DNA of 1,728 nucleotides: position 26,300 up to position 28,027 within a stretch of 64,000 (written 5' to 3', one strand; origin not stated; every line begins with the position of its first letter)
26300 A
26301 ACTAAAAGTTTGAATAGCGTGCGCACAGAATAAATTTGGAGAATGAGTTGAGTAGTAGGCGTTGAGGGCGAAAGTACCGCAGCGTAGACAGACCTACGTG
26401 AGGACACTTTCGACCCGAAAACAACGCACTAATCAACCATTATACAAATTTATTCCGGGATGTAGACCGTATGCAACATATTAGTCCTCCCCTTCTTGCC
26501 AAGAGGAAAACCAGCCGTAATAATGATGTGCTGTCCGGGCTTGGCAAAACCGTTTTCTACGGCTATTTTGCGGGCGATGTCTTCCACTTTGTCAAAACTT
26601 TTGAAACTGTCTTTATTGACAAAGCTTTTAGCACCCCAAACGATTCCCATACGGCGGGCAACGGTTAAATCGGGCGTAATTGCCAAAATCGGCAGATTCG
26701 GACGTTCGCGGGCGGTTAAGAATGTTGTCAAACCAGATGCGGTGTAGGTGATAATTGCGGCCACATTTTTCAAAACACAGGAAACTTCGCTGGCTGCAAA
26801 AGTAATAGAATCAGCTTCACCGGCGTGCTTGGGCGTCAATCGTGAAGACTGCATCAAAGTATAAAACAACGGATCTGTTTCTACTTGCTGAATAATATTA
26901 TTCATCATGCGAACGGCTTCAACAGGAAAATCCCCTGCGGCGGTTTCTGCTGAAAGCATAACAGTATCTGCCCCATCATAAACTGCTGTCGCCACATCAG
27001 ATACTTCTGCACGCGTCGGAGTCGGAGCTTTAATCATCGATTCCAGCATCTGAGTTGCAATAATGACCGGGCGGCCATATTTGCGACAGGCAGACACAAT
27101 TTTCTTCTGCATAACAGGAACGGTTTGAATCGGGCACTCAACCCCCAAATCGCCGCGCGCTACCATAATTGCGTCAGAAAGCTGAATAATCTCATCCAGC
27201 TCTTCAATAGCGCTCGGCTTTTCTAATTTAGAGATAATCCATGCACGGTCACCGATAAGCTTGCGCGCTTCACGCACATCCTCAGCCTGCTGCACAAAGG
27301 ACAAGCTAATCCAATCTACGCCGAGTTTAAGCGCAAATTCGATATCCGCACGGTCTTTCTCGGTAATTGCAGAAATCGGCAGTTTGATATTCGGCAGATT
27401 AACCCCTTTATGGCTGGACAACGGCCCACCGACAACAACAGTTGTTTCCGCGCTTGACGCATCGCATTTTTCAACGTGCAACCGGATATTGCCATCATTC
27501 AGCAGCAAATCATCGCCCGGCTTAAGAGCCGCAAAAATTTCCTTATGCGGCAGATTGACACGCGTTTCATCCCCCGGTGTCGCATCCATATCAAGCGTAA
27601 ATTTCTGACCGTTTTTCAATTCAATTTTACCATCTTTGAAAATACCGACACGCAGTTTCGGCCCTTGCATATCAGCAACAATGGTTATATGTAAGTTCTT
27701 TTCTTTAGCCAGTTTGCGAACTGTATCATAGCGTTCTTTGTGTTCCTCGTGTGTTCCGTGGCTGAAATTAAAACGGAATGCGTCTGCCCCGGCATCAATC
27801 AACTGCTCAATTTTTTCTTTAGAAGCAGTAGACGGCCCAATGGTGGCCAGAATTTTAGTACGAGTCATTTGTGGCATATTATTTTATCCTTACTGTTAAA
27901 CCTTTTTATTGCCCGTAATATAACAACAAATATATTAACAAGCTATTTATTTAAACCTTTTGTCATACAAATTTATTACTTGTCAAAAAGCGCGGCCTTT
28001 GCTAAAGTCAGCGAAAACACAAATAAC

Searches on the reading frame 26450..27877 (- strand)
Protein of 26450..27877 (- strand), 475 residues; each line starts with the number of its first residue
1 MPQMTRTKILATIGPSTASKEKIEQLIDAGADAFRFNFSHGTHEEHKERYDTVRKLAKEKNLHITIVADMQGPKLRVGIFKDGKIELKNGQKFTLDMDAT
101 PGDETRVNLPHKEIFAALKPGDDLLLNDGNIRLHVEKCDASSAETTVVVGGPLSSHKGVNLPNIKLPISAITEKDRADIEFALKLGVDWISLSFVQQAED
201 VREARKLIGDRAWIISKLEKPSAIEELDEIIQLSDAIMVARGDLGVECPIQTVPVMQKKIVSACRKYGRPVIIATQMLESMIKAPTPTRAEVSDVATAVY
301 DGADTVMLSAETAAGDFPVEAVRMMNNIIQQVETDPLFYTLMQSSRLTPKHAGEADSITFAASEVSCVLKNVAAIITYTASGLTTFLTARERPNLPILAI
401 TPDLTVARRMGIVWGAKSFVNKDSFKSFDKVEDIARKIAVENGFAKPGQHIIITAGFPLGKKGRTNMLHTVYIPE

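Call 110: search_protein_families(library=pfam, proteins=[window:26450-27877:-], max_evalue=0.00001)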
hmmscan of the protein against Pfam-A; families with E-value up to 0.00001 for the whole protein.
window:26450-27877:- (475 aa): 2 families
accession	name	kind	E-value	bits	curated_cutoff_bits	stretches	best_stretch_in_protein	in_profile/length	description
PF00224.27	PK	-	1.3e-115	386.4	30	1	5-322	2-328/328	Pyruvate kinase, barrel domain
PF02887.21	PK_C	-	3.2e-27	95.3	28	1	356-469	1-112/114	Pyruvate kinase, alpha/beta domain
